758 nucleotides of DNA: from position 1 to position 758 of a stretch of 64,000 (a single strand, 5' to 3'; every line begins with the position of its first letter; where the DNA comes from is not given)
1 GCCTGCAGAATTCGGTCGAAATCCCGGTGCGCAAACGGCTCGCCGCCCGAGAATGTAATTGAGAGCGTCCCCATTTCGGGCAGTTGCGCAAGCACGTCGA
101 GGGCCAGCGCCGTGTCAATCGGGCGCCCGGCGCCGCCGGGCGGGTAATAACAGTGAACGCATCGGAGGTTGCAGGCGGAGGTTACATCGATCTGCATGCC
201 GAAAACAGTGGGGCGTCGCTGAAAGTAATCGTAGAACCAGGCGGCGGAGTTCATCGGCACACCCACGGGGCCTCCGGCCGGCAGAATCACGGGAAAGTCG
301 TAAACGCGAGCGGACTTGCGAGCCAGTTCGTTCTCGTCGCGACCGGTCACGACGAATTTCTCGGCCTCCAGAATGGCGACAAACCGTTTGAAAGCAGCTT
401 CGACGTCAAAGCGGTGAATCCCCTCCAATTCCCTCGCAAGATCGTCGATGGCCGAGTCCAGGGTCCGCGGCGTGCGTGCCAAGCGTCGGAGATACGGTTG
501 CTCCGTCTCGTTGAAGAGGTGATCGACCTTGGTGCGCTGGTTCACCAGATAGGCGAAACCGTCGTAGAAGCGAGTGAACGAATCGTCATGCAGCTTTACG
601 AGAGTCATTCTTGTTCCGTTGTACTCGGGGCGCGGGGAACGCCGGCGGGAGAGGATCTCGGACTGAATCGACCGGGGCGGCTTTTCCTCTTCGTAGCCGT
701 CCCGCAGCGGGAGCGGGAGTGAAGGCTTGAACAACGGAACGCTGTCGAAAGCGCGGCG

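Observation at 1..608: Key maturase is invisible in the ORF track: rSAM enzyme with fused PqqD-like domain truncated by the window edge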

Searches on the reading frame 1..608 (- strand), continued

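Call 25: find_encoding_contigs(protein=P0008, flank=6000, max_places=4)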
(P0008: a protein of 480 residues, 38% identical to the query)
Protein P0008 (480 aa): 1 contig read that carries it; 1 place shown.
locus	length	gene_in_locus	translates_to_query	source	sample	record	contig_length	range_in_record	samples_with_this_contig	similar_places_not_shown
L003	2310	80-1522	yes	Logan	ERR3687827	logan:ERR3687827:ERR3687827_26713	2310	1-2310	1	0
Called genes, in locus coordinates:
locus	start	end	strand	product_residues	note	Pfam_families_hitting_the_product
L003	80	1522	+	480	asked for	PF04055:Radical_SAM, PF13186:SPASM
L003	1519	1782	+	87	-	-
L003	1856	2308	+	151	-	?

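Call 30: search_solved_structures(query=A1, max_evalue=0.01)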
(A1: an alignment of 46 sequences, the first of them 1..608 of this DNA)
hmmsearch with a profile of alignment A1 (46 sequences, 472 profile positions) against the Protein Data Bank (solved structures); distinct sequences matched with E-value up to 0.01: 39.
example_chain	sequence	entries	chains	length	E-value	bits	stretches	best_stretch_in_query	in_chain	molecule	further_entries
6efn_A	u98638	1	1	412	7.8e-34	120.2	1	134-400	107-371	Sporulation killing factor maturation protein SkfB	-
6c8v_A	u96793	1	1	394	7.7e-26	93.9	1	128-427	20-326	Coenzyme PQQ synthesis protein E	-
5v1q_A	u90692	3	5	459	6.4e-22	80.9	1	109-447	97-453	Radical SAM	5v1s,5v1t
5wgg_A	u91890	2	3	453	1.2e-17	66.9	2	121-239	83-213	Radical SAM domain protein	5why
7vob_C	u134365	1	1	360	5e-15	58.2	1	140-294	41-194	Cytosylglucuronate decarboxylase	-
7voc_C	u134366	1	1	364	5.1e-15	58.2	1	140-294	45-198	Cytosylglucuronate decarboxylase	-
2fb2_A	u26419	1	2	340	1.1e-14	57.1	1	137-381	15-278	Molybdenum cofactor biosynthesis protein A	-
1tv7_A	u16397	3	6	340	1.2e-14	57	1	137-381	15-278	Molybdenum cofactor biosynthesis protein A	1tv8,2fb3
4k37_A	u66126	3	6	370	1.5e-14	56.7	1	144-453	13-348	Anaerobic sulfatase-maturating enzyme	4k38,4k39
4k36_A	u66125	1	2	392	1.8e-14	56.4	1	144-453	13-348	Anaerobic sulfatase-maturating enzyme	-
4m7t_A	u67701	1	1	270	1.3e-13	53.6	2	352-426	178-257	BtrN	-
4m7s_A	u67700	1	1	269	4.2e-13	51.9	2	352-426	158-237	BtrN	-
8wm2_A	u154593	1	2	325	1.5e-12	50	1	110-240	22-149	Fe-S radical SAM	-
9dfu_A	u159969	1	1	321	2e-12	49.6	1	134-288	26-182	Radical SAM core domain-containing protein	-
8ai6_A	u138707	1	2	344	2.1e-12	49.6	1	128-225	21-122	Putative peptide biosynthesis protein YydG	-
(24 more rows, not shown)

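Call 34: find_encoding_contigs(protein=P0007, flank=10000, max_places=6)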
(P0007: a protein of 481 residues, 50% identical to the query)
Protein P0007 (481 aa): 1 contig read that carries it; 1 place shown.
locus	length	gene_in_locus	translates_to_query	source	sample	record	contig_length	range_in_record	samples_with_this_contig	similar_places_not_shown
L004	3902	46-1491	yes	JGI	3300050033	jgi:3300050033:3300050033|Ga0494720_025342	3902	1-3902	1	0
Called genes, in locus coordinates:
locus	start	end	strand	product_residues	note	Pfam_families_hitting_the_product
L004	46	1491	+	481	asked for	PF04055:Radical_SAM, PF13186:SPASM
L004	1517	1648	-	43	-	-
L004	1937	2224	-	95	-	-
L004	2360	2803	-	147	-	-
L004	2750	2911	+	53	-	-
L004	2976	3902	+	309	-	?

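Call 39: predict_structure(alignment_id=A1)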
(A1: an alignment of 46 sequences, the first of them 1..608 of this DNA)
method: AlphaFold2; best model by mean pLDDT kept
length: 202 residues; sequences in the alignment: 46
mean_pLDDT: 89.0   pTM: 0.79
mean pLDDT of the five models: 89.0, 88.7, 88.1, 87.7, 87.0
residues with pLDDT >= 90: 146; 70-90: 28; 50-70: 27; < 50: 1
segments of 3 or more residues with pLDDT < 50: none
pLDDT, mean of each block of 10 residues (from residue 1): 96 92 93 95 97 98 97 96 96 96 69 59 92 92 79 65 92 92 88 93 90
secondary structure, 60 per line:
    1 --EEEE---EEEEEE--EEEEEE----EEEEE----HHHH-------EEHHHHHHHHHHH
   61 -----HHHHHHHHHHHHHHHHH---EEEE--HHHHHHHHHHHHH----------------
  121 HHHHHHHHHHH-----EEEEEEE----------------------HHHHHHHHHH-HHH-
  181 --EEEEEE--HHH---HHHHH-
elements in order: E3-6 E10-15 E18-23 E28-32 H37-40 H50-60 H66-82 E86-89 H92-104 H121-131 E137-143 H166-175 E183-188 H197-201

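Call 43: fold_search(model_id=the predicted structure, library=pdb)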
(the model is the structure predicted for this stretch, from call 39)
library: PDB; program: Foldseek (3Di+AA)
matches with E <= 10: 351; with E <= 0.001: 8
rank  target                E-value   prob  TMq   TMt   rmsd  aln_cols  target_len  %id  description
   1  5v1q_B                1.8e-04  1.00  0.46  0.25   9.4       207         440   18  Crystal structure of Streptococcus suis SuiB (released 2017-08-30)
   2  5v1t_A                1.8e-04  1.00  0.43  0.23  10.8       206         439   17  Crystal structure of Streptococcus suis SuiB bound to precursor peptide SuiA (released 2017-08-30)
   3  5v1u_B                2.5e-04  1.00  0.37  0.82   1.8        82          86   16  TbiB1 in Complex with the TbiA(beta) Leader Peptide (released 2018-09-05)
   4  5v1s_B                3.0e-04  1.00  0.43  0.23   9.2       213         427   15  Crystal structure of Streptococcus suis SuiB bound to S-adenosylmethionine (released 2017-08-30)
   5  5v1v_A                5.3e-04  1.00  0.39  0.84   2.3        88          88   16  TbiB1 in Complex with the TbiA(alpha) Leader Peptide (released 2018-09-05)
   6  5v1s_A                5.6e-04  1.00  0.42  0.23   8.8       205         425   16  Crystal structure of Streptococcus suis SuiB bound to S-adenosylmethionine (released 2017-08-30)
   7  5v1u_A                6.8e-04  1.00  0.37  0.84   1.7        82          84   16  TbiB1 in Complex with the TbiA(beta) Leader Peptide (released 2018-09-05)
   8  5v1q_A                8.2e-04  1.00  0.43  0.23   9.3       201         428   16  Crystal structure of Streptococcus suis SuiB (released 2017-08-30)
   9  4bs9                  1.0e-03  1.00  0.34  0.11  13.6       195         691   10  Structure of the heterocyclase TruD (released 2013-11-06)
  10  5why_B                1.3e-03  0.99  0.29  0.15  17.8       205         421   15  Structural Insights into Thioether Bond Formation in the Biosynthesis of Sactipeptides (released 2017-07-26)
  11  5v1u_D                3.2e-03  1.00  0.36  0.80   2.1        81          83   16  TbiB1 in Complex with the TbiA(beta) Leader Peptide (released 2018-09-05)
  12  5v1u_C                4.2e-03  1.00  0.36  0.79   2.0        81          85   16  TbiB1 in Complex with the TbiA(beta) Leader Peptide (released 2018-09-05)
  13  6jx3_B                1.0e-02  1.00  0.36  0.77   2.3        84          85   19  Lasso peptide synthetase B1 complexed with the leader peptide (released 2019-06-26)
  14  6q2p_A                5.5e-02  1.00  0.28  0.20   3.3        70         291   30  Crystal structure of mouse viperin bound to cytidine triphosphate and S-adenosylhomocysteine (released 2020-01-22)
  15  6q2p_B                9.6e-02  0.99  0.28  0.20   3.3        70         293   30  Crystal structure of mouse viperin bound to cytidine triphosphate and S-adenosylhomocysteine (released 2020-01-22)
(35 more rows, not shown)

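Call 45: search_protein_families(library=ncbifam, proteins=[L004:1502-2908:+], max_evalue=0.00001)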
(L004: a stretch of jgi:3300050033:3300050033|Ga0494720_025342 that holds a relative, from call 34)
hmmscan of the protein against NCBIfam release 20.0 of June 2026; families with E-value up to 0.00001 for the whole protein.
L004:1502-2908:+ (469 aa): 46 families (the best 25 are shown)
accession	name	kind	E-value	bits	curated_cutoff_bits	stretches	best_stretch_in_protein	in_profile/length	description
TIGR04463.1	rSAM_vs_C_rich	equivalog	1.6e-61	208.4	525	1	21-406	15-395/438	TIGR04463 family radical SAM/SPASM RiPP maturase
TIGR04334.1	rSAM_Clo7bot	equivalog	1e-48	166.1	600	1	74-407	71-407/440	radical SAM/SPASM domain Clo7bot peptide maturase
NF038107.1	rSAM_NF038107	equivalog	2.2e-46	158.6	600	1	89-407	81-402/444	Cys-every-fifth radical SAM/SPASM peptide maturase CefB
NF052473.1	rSAM_FlmE_OhkG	exception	1.8e-35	122.6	500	1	60-262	61-272/481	FlmE/OhkG family radical SAM/SPASM peptide maturase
TIGR04280.1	geopep_mat_rSAM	hypoth_equivalog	5.3e-35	121.2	400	1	54-264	45-255/428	geopeptide radical SAM maturase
NF047865.1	rSAM_PapB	equivalog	8.7e-28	97.5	340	1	92-257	2-167/330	PapB family radical SAM/SPASM ranthipeptide maturase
NF041298.1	rSAM_mat_DynA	equivalog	3.5e-22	78.9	450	1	97-259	5-167/356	dynobactin maturation radical SAM/SPASM protein DynA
TIGR03974.1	rSAM_six_Cys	equivalog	9.1e-21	74.2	425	1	95-256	99-264/451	thioether cross-link-forming SCIFF peptide maturase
TIGR04064.1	rSAM_nif11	equivalog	9.9e-20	70.7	518.7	1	86-239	71-227/459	nif11-like peptide radical SAM maturase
TIGR04068.1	rSAM_ocin_clost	equivalog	8.6e-18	64.4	500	1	19-238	12-234/462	Cys-rich peptide radical SAM maturase CcpM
TIGR03906.1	quino_hemo_SAM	equivalog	1.1e-17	63.9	453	1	90-255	93-260/467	quinohemoprotein amine dehydrogenase maturation protein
TIGR03942.1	sulfatase_rSAM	equivalog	3.7e-17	62.5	349.45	1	101-265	9-178/363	anaerobic sulfatase maturase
NF040492.1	not_ScfB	exception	5.8e-15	55.1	855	1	76-256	80-263/450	ScfB-related radical SAM/SPASM orphan maturase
NF041707.1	rSAM_YhhB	equivalog_domain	2.2e-14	53.1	445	1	103-238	12-154/369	cyclophane-forming radical SAM/SPASM peptide maturase YhhB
NF041718.1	rSAM_phane_AMC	equivalog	1.5e-12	47.3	425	1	94-237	7-148/362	cyclophane-forming radical SAM peptide maturase AmcB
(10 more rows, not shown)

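Call 47: find_encoding_contigs(protein=P0010, flank=5000, max_places=3)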
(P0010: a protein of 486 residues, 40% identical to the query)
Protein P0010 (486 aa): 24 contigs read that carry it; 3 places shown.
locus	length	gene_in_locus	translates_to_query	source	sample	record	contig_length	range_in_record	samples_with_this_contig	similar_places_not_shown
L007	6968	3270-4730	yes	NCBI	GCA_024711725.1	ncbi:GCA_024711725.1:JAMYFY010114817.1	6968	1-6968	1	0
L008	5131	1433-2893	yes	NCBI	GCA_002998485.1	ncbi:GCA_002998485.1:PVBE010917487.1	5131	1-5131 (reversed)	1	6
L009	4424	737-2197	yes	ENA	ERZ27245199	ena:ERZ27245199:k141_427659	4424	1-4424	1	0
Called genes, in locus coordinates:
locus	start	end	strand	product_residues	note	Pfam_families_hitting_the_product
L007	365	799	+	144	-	PF02979:NHase_alpha, PF27793:RNP_Burkhold (weak)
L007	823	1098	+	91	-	-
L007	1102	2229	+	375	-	PF04055:Radical_SAM, PF13186:SPASM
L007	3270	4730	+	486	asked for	PF13353:Fer4_12 (faint), PF04055:Radical_SAM, PF13186:SPASM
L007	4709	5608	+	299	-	-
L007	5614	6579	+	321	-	PF01075:Glyco_transf_9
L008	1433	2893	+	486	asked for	PF13353:Fer4_12 (faint), PF04055:Radical_SAM, PF13186:SPASM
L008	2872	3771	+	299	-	-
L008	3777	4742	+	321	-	PF01075:Glyco_transf_9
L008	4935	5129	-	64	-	?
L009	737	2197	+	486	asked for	PF13353:Fer4_12 (faint), PF04055:Radical_SAM, PF13186:SPASM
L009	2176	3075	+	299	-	-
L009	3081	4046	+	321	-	PF01075:Glyco_transf_9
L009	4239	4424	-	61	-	?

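Call 48: find_encoding_contigs(protein=P0012, flank=5000, max_places=3)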
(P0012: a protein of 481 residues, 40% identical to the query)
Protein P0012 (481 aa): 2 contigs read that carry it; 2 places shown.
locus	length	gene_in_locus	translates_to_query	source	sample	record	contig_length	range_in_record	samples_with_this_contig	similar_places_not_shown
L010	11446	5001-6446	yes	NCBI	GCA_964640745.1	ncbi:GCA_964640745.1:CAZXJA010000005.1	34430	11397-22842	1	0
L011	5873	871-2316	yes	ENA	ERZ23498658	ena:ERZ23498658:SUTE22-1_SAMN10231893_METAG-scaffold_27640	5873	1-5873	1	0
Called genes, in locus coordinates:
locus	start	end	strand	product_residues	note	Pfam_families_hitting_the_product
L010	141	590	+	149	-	-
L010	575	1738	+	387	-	-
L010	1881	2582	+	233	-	PF11617:Cu-binding_MopE (faint)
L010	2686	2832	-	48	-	-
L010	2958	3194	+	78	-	PF09720:Unstab_antitox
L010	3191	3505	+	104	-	PF05016:ParE_toxin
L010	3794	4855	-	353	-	-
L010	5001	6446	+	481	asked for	PF04055:Radical_SAM, PF13186:SPASM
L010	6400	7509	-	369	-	PF08443:RimK (faint)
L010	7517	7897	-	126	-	PF00326:Peptidase_S9, PF07859:Abhydrolase_3 (weak), PF01738:DLH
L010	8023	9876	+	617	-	PF04055:Radical_SAM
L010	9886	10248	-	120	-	PF07862:Nif11 (weak)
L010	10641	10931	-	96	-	PF05899:Cupin_3 (weak), PF07883:Cupin_2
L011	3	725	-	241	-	?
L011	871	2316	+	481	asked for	PF04055:Radical_SAM, PF13186:SPASM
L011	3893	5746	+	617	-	PF04055:Radical_SAM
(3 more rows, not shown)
